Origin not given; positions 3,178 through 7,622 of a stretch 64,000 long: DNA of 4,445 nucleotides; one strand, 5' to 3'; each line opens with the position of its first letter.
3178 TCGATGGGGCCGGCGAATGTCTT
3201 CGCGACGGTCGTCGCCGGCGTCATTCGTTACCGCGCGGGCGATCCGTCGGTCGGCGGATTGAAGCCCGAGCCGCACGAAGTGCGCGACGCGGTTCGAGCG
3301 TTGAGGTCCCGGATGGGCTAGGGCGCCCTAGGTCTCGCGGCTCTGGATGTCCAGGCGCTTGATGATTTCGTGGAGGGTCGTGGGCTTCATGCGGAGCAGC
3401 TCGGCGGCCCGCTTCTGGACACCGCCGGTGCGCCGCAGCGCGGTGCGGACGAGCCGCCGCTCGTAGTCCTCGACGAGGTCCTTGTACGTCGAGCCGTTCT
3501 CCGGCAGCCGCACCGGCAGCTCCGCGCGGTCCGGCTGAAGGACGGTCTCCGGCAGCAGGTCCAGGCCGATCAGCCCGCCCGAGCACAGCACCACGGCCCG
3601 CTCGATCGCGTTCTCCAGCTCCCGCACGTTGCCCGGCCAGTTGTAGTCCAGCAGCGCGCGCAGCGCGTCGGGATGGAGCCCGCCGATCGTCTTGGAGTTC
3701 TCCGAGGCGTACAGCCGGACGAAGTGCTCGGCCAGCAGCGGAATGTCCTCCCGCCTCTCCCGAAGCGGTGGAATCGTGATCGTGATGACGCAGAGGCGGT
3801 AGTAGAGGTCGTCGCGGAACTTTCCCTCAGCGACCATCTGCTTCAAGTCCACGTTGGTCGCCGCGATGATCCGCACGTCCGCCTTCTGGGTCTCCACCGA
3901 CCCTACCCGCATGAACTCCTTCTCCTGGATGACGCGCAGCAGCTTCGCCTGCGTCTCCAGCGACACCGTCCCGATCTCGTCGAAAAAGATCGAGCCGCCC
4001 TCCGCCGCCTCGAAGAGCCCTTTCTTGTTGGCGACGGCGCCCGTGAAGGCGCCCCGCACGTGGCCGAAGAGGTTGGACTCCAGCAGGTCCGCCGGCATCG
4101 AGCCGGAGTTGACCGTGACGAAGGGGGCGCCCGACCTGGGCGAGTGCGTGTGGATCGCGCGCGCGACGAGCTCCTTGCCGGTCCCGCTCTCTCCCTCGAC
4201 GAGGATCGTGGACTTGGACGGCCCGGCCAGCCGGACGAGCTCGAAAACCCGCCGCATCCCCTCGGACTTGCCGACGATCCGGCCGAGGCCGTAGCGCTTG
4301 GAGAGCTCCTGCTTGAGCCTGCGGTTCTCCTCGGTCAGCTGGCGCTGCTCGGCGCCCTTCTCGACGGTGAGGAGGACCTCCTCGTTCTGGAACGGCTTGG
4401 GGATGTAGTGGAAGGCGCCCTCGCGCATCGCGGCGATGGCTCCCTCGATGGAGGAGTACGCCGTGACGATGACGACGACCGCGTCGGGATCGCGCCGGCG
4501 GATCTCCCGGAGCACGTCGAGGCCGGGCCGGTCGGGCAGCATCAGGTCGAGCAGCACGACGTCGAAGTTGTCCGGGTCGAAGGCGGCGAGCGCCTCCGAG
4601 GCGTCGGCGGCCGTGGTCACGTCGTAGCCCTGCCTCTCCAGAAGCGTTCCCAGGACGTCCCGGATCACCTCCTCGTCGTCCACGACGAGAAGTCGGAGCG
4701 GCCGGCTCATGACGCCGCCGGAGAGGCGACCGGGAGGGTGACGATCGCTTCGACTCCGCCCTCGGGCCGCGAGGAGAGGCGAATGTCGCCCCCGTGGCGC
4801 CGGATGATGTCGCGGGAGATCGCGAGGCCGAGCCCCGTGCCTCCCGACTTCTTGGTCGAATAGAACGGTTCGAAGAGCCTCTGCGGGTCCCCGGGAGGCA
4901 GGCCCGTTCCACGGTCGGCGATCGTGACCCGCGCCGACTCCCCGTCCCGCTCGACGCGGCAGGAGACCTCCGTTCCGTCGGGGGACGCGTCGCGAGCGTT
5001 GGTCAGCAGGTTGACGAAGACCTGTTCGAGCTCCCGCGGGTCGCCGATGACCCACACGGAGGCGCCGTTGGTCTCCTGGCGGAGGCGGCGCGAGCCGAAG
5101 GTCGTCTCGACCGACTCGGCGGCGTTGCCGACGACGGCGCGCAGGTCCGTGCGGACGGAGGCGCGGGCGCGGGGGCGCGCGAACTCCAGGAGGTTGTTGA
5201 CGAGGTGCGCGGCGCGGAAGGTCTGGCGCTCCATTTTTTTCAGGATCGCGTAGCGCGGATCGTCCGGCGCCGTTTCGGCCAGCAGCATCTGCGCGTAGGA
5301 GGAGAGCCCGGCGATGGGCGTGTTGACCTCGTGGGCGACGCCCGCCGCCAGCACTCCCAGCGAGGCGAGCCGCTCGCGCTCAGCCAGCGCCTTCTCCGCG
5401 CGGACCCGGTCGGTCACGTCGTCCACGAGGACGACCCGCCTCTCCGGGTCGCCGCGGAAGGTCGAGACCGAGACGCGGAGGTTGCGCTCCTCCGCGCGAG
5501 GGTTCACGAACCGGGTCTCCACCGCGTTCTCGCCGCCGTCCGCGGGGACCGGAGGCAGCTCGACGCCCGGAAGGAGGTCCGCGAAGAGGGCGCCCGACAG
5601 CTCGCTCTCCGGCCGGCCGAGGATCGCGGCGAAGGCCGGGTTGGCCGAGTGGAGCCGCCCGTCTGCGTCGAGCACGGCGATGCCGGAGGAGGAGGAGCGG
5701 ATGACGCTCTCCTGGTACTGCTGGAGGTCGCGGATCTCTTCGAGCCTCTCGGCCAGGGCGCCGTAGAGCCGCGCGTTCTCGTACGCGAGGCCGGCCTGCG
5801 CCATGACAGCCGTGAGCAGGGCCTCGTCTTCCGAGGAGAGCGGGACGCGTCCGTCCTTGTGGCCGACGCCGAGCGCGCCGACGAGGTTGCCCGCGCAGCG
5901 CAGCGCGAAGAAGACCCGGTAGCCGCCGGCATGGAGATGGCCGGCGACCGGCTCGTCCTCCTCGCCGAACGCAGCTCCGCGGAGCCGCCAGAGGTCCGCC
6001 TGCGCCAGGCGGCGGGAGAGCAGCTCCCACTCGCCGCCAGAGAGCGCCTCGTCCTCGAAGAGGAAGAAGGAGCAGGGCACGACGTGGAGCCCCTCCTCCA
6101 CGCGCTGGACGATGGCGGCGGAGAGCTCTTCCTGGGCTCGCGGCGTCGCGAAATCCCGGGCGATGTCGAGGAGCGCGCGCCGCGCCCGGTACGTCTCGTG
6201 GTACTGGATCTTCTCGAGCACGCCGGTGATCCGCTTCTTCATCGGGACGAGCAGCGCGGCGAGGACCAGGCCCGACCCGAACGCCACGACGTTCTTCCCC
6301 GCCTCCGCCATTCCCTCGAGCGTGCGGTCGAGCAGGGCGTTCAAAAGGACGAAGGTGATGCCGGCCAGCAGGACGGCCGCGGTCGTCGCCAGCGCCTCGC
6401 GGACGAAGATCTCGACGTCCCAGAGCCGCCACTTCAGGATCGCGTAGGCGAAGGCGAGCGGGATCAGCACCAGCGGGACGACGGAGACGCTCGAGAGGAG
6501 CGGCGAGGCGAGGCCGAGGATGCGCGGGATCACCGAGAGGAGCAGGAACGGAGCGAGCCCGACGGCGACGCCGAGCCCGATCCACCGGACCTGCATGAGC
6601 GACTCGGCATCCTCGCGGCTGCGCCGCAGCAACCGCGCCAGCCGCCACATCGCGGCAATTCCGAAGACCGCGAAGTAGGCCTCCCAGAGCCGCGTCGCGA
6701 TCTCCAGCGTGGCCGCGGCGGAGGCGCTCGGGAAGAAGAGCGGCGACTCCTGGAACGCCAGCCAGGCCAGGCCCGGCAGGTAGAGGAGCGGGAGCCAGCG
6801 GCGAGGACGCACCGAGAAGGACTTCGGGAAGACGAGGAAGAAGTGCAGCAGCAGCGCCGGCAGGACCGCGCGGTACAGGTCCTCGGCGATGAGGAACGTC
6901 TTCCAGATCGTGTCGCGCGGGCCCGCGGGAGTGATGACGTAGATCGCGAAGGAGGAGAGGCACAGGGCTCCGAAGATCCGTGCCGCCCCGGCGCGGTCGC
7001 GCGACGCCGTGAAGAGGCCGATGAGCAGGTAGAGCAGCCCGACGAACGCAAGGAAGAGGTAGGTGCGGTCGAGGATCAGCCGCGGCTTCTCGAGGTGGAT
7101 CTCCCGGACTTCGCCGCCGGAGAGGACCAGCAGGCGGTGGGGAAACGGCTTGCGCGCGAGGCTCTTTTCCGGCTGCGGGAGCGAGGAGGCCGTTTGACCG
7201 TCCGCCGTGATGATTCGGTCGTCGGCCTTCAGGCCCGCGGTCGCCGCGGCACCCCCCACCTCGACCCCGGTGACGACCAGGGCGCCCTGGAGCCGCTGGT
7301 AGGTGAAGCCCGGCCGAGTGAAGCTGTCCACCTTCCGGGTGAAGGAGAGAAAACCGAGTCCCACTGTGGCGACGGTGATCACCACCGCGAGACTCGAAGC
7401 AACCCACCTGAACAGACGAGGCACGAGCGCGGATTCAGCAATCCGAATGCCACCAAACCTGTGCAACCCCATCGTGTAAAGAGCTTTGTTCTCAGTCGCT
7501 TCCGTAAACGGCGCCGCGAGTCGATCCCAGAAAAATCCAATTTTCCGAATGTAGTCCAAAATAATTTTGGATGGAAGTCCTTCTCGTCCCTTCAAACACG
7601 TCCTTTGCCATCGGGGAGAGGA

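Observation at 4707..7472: An uncharacterised TM-PDZ-multipass membrane sensor module is shared by a histidine kinase and, 34 kb away, a PP2C phosphatase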

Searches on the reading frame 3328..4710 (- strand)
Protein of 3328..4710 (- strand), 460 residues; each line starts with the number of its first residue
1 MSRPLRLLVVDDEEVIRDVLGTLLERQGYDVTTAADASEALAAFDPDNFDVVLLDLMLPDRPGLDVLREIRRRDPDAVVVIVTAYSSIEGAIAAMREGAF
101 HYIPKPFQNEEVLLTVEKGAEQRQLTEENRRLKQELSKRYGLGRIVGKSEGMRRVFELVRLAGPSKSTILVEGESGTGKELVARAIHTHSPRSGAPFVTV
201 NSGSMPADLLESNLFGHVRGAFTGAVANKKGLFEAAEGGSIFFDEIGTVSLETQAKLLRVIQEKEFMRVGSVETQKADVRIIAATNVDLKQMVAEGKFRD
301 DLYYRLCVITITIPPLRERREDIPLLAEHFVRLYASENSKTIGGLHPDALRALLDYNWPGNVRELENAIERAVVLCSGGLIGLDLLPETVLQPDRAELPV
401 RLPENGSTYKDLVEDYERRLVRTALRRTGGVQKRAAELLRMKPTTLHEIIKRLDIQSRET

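Call 9: search_protein_families(library=pfam, proteins=[window:3328-4710:-], max_evalue=0.001)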
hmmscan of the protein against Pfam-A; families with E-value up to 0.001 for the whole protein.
window:3328-4710:- (460 aa): 7 families
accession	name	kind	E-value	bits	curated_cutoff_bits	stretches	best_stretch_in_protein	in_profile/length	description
PF00158.32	Sigma54_activat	-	1.2e-67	227.2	20.2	1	145-311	1-167/168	Sigma-54 interaction domain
PF00072.30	Response_reg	-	7.2e-30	103.8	30.2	1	8-115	2-109/111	Response regulator receiver domain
PF25601.1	AAA_lid_14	-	1.9e-28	98.5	27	1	317-395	1-79/87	AAA+ ATPase lid domain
PF14532.12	Sigma54_activ_2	-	1.2e-20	74.5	25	1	146-316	1-138/138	Sigma-54 interaction domain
PF02954.25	HTH_8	-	5.4e-10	39.3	22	1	413-451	2-40/42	Bacterial regulatory protein, Fis family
PF07728.20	AAA_5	-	6e-09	36.5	22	1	169-287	2-123/139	AAA domain (dynein-related subfamily)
PF00004.35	AAA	-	8.3e-06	26.7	21.2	1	169-287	1-110/131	ATPase family associated with various cellular activities (AAA)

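Call 54: search_protein_families(library=ncbifam, proteins=[window:3328-4710:-], max_evalue=0.00001)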
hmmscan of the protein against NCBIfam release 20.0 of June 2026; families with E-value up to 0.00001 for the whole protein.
window:3328-4710:- (460 aa): 111 families (the best 25 are shown)
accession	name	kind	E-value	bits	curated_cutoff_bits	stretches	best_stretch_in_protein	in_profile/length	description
NF008469.0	PRK11361.1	equivalog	2.3e-143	478.2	714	1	5-441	5-442/461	acetoacetate metabolism transcriptional regulator AtoC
TIGR01818.1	ntrC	equivalog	7.6e-129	430.5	558.6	1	8-451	2-461/463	nitrogen regulation protein NR(I)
TIGR02915.1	PEP_resp_reg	equivalog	2.3e-116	389.3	502.6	1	7-455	1-444/445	PEP-CTERM-box response regulator transcription factor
NF007689.0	PRK10365.1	equivalog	9e-115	383.9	760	1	5-446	6-435/441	sigma-54-dependent response regulator transcription factor ZraR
NF051870.1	NAssimRespRegNtrX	equivalog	3.6e-114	382.1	600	1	7-454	4-451/452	nitrogen assimilation response regulator NtrX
NF008176.1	PRK10923.1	equivalog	1e-109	367.2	620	1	7-400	6-395/469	nitrogen regulation protein NR(I)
NF041946.1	LuxO_transreg_Vib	equivalog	2.5e-109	366.1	800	1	10-400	2-390/463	quorum-sensing sigma-54 dependent transcriptional regulator LuxO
TIGR01817.1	nifA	equivalog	4.4e-109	365.7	528.85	1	116-382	171-434/534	nif-specific transcriptional activator NifA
NF011695.0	PRK15115.1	equivalog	1.7e-106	356.7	763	1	3-457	5-440/445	two-component system response regulator GlrR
NF041552.1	TF_PrdR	equivalog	8.8e-103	344.6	795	1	130-451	256-574/577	sigma-54 dependent transcriptional regulator PrdR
NF038308.1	RNA_repair_RtcR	equivalog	6e-99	332.3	650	1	84-445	119-503/530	RNA repair transcriptional activator RtcR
NF003451.0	PRK05022.1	equivalog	8.1e-98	328.4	476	1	123-456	170-511/512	nitric oxide reductase transcriptional regulator NorR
NF011958.0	PRK15429.1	equivalog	7.6e-94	315.6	830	1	123-457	358-688/692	formate hydrogenlyase transcriptional activator FlhA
NF050807.1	TransRegFlbDCaul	equivalog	3.7e-87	293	750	1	26-447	22-432/454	sigma-54-dependent transcriptional regulator FlbD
NF041906.1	V4R_TF_MobR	exception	1.3e-86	291.3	999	1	120-451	209-542/544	phenol degradation transcriptional regulator MobR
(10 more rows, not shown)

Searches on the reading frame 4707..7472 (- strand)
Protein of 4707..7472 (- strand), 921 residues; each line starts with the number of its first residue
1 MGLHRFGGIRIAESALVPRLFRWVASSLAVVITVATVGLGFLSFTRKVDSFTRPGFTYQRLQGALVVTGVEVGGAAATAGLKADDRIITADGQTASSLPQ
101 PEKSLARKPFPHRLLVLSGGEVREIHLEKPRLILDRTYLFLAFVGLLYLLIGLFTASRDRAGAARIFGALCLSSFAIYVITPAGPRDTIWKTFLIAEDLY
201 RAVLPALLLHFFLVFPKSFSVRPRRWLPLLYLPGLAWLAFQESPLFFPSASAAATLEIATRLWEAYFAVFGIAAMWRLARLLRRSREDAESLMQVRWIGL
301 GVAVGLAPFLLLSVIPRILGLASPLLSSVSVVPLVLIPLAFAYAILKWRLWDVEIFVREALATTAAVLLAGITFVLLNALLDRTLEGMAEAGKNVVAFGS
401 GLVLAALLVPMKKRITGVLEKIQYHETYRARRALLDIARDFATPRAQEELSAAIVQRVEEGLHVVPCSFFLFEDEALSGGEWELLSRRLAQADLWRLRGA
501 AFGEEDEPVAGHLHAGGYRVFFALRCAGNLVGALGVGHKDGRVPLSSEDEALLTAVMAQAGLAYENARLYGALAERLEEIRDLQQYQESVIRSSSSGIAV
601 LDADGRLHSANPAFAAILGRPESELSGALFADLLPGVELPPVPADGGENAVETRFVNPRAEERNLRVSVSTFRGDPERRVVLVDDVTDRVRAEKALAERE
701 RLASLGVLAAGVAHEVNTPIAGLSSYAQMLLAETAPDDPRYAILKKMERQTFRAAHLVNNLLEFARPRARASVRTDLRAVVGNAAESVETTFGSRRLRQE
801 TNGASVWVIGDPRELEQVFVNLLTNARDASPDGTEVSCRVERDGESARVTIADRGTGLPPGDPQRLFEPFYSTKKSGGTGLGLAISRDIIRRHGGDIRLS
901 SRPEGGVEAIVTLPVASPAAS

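Call 3: search_protein_families(library=pfam, proteins=[window:4707-7472:-], max_evalue=0.1)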
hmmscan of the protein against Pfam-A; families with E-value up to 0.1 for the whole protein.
window:4707-7472:- (921 aa): 14 families
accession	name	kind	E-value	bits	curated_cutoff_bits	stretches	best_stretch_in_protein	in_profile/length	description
PF02518.31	HATPase_c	-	2.6e-27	95.9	26.4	1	810-916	1-110/111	Histidine kinase-, DNA gyrase B-, and HSP90-like ATPase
PF00512.31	HisKA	-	1.8e-12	47.6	26.9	1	707-769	4-65/66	His Kinase A (phospho-acceptor) domain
PF08448.16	PAS_4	-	6.4e-08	33.2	23.1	1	593-690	3-109/110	PAS fold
PF13188.13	PAS_8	-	1.4e-07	31.6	21.8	1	588-642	4-55/65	PAS domain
PF00595.29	PDZ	-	1.6e-05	25.6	23.2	1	56-109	14-71/81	PDZ domain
PF17820.7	PDZ_6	-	2.9e-05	24.2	27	1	66-99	1-34/54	PDZ domain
PF00989.32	PAS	-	3e-05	24.5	22.6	1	589-636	5-52/113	PAS fold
PF13180.12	PDZ_2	-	7.3e-05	23.4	27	1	55-106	4-55/80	PDZ domain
PF13581.12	HATPase_c_2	-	0.00016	22.1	27.4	1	818-890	39-109/127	Histidine kinase-like ATPase domain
PF13426.13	PAS_9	-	0.00098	19.8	27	1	596-687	2-102/103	PAS domain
PF01590.32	GAF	-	0.0013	19.7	22.4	1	449-563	4-132/133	GAF domain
PF12860.13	PAS_7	-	0.0022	18.6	27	1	595-634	5-45/115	PAS fold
PF13492.12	GAF_3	-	0.046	14.6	27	0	513-566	77-129/129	GAF domain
PF13589.12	HATPase_c_3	-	0.049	14.1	25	1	815-870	3-57/137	Histidine kinase-, DNA gyrase B-, and HSP90-like ATPase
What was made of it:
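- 4725..5711 (-): HK PAS, HisKA and HATPase_c output (residues 588-916). Pfam (call 3).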

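Call 5: search_protein_families(library=ncbifam, proteins=[window:4707-7472:-], max_evalue=1)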
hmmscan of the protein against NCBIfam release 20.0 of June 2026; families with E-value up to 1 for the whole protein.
window:4707-7472:- (921 aa): 90 families (the best 25 are shown)
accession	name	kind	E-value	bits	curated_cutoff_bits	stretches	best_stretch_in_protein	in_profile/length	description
NF008468.0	PRK11360.1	equivalog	1.1e-67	228.8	646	1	578-917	261-610/616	two-component system sensor histidine kinase AtoS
NF046044.1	PnpS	equivalog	2.9e-43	148.4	400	1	562-914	32-390/390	two-component system histidine kinase PnpS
NF010411.0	PRK13837.1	equivalog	8.3e-40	136.5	647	1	686-919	431-679/828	two-component system VirA-like sensor kinase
NF052574.1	HisKinEspCMyxo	equivalog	2.5e-38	131.8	1200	1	555-918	255-640/785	serine histidine kinase EspC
TIGR02966.1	phoR_proteo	equivalog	1.2e-37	129.7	334.2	1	589-907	10-327/333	phosphate regulon sensor histidine kinase PhoR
NF007688.0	PRK10364.1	equivalog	5.4e-37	127.6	479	1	692-916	227-452/460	two-component system sensor histidine kinase ZraS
NF046020.1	HisKinCckABruc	equivalog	2.1e-36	125.2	1000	1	657-914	427-706/868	cell cycle histidine kinase CckA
NF033092.0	HK_WalK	equivalog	5e-34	117.8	725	1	584-915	257-594/594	cell wall metabolism sensor histidine kinase WalK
NF008312.0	PRK11100.1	equivalog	8.7e-33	113.9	356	1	712-916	263-475/477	two-component system sensor histidine kinase CreC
NF047497.1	HK_LIC_12097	equivalog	2.5e-31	108.7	500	1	667-902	110-354/367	LIC_12097 family sensor histidine kinase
NF046026.1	HisKinCckACaul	equivalog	2.1e-30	105.5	1000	1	583-919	180-536/678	cell cycle histidine kinase CckA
TIGR02916.1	PEP_his_kin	equivalog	8.8e-30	103.9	300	2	689-914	459-679/679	XrtA/PEP-CTERM system histidine kinase PrsK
NF038348.1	T2SS_HK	subfamily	9.7e-30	103.5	450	2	751-915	408-573/574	histidine kinase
NF007793.0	PRK10490.1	equivalog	3.9e-29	101.3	1123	1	692-918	653-885/895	two-component system sensor histidine kinase KdpD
NF040750.1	tetrathio_HK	equivalog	2.7e-27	95.5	750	1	687-902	319-541/555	tetrathionate respiration histidine kinase TtrS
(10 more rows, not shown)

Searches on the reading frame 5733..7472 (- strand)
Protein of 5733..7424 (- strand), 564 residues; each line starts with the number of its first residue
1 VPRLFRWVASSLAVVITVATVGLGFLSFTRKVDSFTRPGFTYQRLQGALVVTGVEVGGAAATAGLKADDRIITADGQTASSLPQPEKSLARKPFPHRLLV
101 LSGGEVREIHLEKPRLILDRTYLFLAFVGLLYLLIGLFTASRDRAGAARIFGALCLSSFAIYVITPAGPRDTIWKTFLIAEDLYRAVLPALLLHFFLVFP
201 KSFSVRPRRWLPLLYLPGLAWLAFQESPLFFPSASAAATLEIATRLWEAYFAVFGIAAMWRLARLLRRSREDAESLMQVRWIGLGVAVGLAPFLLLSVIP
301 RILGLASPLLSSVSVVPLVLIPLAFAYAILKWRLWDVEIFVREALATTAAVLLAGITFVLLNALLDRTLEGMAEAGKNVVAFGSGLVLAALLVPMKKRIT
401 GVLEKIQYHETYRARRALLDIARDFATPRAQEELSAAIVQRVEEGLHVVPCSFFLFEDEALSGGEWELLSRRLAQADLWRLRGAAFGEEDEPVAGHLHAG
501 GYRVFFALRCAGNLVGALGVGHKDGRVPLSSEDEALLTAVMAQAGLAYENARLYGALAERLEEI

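Call 28: predict_structure(alignment_id=A2)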
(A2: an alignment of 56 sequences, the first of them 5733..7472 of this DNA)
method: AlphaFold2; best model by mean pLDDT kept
length: 580 residues; sequences in the alignment: 56
mean_pLDDT: 84.9   pTM: 0.68
mean pLDDT of the five models: 84.9, 83.0, 81.9, 81.6, 81.6
residues with pLDDT >= 90: 239; 70-90: 279; 50-70: 55; < 50: 7
segments of 3 or more residues with pLDDT < 50: 350-354
pLDDT, mean of each block of 10 residues (from residue 1): 51 79 93 94 89 91 94 93 97 93 91 96 96 87 92 91 93 93 67 87 93 80 79 92 83 86 90 92 80 87 86 85 83 87 73 53 71 77 80 83 84 74 63 72 80 91 91 85 92 86 77 92 94 93 83 90 87 84
secondary structure, 60 per line:
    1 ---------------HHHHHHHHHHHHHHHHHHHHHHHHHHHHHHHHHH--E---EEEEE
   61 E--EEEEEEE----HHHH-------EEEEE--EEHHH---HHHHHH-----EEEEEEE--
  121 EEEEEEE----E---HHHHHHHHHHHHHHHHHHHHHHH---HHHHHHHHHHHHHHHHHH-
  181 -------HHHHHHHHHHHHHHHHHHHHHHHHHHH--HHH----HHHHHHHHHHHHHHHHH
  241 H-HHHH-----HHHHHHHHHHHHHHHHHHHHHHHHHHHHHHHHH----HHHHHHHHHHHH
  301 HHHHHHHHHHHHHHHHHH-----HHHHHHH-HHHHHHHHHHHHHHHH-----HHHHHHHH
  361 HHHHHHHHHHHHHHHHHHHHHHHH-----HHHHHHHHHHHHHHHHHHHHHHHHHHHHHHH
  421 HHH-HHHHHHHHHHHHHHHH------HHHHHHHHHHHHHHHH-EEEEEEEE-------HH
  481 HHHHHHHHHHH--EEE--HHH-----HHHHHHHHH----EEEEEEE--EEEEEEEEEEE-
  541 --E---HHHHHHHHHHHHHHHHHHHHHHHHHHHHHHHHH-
elements in order: H16-49 E56-61 E64-70 H75-78 E86-90 H101-106 E112-118 E121-127 H136-158 H162-179 H188-214 H224-241 H243-246 H252-284 H289-318 H324-330 H332-347 H353-384 H390-423 H425-440 H447-462 E464-471 H479-491 E494-496 H507-515 E520-526 E529-539 H547-579
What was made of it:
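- Closest known: ComP, the ComX pheromone receptor kinase of Bacillus. Same: The domain order is co-linear with the module here (call 28).
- Checked: The block has 9 helices, not 'at least 7', so there are 10 TM helices in total (AF2, call 28).
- AF2 pLDDT 84.9 with 10 TM helices, a PDZ and a GAF (call 28).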

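Call 33: fold_search(model_id=the predicted structure, library=pdb)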
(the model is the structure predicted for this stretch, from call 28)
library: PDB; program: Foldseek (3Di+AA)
matches with E <= 10: 856; with E <= 0.001: 6
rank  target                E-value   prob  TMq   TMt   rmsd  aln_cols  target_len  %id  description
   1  6ob8_A                4.8e-04  1.00  0.22  0.40   9.2       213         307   15  Crystal structure of a dual sensor histidine kinase in green light illuminated state (released 2019-09-18)
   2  6oap_B                5.3e-04  1.00  0.23  0.41   9.8       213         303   15  Crystal structure of a dual sensor histidine kinase in the green-light absorbing Pg state (released 2019-09-18)
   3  6oap_A                5.8e-04  1.00  0.23  0.42   8.2       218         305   16  Crystal structure of a dual sensor histidine kinase in the green-light absorbing Pg state (released 2019-09-18)
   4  6ob8_B                7.2e-04  1.00  0.23  0.41   9.3       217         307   16  Crystal structure of a dual sensor histidine kinase in green light illuminated state (released 2019-09-18)
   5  6oaq_B                7.5e-04  1.00  0.23  0.41   6.0       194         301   18  Crystal structure of a dual sensor histidine kinase in BeF3- bound state (released 2019-09-18)
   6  6oaq_A                9.8e-04  1.00  0.23  0.41   9.7       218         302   15  Crystal structure of a dual sensor histidine kinase in BeF3- bound state (released 2019-09-18)
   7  4rqy_B                1.8e-03  1.00  0.13  0.25   2.2        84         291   23  RE-REFINED STRUCTURE OF 1TE0 - STRUCTURAL ANALYSIS of DEGS, A STRESS SENSOR OF THE BACTERIAL PERIPLASM (released 2015-03-11)
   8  8sxg_A                6.1e-03  1.00  0.14  0.22   2.9        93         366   20  The C-terminal protease CtpA-LbcA complex of pseudomonas aeruginosa with the TPR at the low position (released 2024-03-06)
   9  7co7_D                6.9e-03  1.00  0.13  0.22   2.4        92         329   27  HtrA-type protease AlgWS227A with decapeptide (released 2021-03-10)
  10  3gdv_A                8.3e-03  1.00  0.12  0.24   2.2        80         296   21  Crystal structure of DegS H198P/D320A mutant modified by DFP and in complex with YQF peptide (released 2009-03-31)
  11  4rqy_A                9.4e-03  1.00  0.13  0.24   2.4        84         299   20  RE-REFINED STRUCTURE OF 1TE0 - STRUCTURAL ANALYSIS of DEGS, A STRESS SENSOR OF THE BACTERIAL PERIPLASM (released 2015-03-11)
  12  3gdu_A                9.4e-03  1.00  0.12  0.23   2.4        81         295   21  Crystal structure of DegS H198P/D320A mutant modified by DFP and in complex with YRF peptide (released 2009-03-31)
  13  4c2h_A                1.1e-02  1.00  0.14  0.18   4.7       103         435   18  Crystal structure of the CtpB(V118Y) mutant (released 2013-12-04)
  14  3gdu_C                1.2e-02  1.00  0.13  0.24   2.4        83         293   24  Crystal structure of DegS H198P/D320A mutant modified by DFP and in complex with YRF peptide (released 2009-03-31)
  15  3gdv_C                1.2e-02  1.00  0.12  0.23   2.5        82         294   22  Crystal structure of DegS H198P/D320A mutant modified by DFP and in complex with YQF peptide (released 2009-03-31)
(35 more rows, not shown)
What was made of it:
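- Closest known: DegS and AlgW, PDZ proteases that sense outer-membrane-protein C-termini. Same: The best solved PDZ matches are DegS (4rqy, E=1.8e-3) and peptide-bound AlgW (7co7) (call 33).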

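Call 96: search_protein_families(library=ncbifam, proteins=[window:5733-7424:-], max_evalue=10)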
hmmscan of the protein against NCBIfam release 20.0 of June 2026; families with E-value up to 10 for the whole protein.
window:5733-7424:- (564 aa): 6 families
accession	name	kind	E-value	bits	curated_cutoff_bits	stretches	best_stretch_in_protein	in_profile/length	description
TIGR02037.1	degP_htrA_DO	subfamily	0.003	16.6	416.2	1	31-88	244-300/434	Do family serine endopeptidase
TIGR02038.1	protease_degS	equivalog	0.015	14.4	422.95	1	30-82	262-313/351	outer membrane-stress sensor serine endopeptidase DegS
NF041199.1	trx7_PDZ_seleno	equivalog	0.021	13.8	300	1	50-92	206-248/390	Trx7/PDZ domain-containing (seleno)protein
NF008147.1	PRK10898.1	equivalog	0.062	12.4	408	1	30-82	263-314/352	outer membrane-stress sensor serine endopeptidase DegS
NF040960.1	MamE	equivalog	0.2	10.2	800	1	49-81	469-501/659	magnetosome formation protease MamE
NF043039.1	HgcAB_like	equivalog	7.5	6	285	0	252-403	121-276/350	HgcAB-like fusion protein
